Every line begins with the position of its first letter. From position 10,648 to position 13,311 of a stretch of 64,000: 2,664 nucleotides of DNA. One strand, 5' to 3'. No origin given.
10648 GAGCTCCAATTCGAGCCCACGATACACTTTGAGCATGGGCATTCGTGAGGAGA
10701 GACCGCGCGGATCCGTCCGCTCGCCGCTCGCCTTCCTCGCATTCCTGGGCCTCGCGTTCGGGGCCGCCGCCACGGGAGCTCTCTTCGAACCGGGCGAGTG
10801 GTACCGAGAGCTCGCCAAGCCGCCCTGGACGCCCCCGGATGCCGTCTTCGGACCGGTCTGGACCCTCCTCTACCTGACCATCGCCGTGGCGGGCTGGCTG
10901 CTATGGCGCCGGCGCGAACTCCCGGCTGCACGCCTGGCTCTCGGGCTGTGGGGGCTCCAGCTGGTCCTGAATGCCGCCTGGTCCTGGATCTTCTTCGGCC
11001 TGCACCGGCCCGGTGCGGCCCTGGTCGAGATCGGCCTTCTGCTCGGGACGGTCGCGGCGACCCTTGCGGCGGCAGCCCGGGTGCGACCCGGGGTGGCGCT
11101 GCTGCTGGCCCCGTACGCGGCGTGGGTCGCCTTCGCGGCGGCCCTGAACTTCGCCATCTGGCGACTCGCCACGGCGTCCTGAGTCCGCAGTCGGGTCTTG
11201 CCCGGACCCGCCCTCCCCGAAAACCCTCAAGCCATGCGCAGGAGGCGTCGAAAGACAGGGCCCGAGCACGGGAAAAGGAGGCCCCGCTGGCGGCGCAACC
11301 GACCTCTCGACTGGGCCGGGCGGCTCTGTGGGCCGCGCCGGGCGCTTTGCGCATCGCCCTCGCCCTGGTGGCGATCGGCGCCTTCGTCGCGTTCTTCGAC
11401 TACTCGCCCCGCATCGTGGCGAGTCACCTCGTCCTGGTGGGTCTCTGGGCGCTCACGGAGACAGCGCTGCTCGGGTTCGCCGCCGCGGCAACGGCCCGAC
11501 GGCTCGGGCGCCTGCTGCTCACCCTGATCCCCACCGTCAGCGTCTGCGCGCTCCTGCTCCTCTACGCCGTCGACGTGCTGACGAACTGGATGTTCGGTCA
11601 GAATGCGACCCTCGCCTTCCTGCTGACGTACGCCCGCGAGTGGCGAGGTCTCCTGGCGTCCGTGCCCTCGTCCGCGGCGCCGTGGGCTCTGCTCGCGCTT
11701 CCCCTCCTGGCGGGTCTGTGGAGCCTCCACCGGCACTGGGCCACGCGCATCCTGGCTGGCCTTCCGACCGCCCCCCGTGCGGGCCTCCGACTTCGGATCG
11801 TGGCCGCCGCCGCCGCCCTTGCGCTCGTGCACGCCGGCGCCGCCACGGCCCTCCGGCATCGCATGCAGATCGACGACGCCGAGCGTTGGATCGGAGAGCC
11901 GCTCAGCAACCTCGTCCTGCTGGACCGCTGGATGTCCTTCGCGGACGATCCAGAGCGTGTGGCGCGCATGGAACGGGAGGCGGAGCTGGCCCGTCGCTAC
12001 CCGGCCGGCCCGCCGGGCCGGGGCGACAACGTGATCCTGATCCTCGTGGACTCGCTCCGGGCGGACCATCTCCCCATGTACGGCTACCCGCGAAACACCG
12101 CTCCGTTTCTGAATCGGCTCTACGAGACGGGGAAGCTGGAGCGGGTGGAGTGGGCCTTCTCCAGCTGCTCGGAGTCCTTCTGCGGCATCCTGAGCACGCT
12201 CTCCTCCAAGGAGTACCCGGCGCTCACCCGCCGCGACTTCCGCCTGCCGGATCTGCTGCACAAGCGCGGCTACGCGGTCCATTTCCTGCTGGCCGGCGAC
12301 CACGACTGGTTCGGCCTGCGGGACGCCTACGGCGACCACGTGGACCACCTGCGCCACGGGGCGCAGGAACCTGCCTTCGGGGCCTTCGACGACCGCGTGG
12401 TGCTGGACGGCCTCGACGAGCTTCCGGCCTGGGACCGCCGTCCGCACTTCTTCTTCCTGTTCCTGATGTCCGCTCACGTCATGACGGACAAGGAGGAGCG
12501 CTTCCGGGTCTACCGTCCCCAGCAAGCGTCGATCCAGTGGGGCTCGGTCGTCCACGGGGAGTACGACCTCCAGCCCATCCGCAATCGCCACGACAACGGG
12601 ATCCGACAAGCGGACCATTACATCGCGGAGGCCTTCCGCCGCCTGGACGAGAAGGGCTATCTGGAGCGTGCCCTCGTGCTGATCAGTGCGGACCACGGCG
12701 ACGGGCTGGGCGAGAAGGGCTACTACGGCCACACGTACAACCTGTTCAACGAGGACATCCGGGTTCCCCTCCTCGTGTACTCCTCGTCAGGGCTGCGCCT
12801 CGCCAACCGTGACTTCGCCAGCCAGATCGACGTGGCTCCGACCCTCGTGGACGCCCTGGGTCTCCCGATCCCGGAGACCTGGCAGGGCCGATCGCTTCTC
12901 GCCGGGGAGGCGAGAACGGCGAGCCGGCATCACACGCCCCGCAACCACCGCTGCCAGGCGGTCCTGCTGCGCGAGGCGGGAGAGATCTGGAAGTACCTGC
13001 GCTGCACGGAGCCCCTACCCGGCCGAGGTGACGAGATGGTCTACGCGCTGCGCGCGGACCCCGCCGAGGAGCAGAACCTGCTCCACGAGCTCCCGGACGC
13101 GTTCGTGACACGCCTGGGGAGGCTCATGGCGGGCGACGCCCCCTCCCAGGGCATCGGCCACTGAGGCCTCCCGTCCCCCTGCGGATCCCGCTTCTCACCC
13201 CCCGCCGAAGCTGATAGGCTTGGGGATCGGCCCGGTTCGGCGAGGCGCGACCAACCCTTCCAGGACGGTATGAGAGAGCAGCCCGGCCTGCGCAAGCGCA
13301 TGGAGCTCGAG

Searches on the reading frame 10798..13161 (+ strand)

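Call 75: search_protein_families(library=pfam, proteins=[window:10798-13161:+], max_evalue=0.00001)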
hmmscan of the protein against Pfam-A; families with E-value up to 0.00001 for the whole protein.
window:10798-13161:+ (788 aa): 2 families
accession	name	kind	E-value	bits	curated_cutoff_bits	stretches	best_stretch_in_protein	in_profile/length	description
PF00884.28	Sulfatase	-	4.5e-36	125.1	25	1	411-688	2-300/301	Sulfatase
PF16347.10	SGSH_C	-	6.8e-07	30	29.3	1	638-702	1-66/154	N-sulphoglucosamine sulphohydrolase, C-terminal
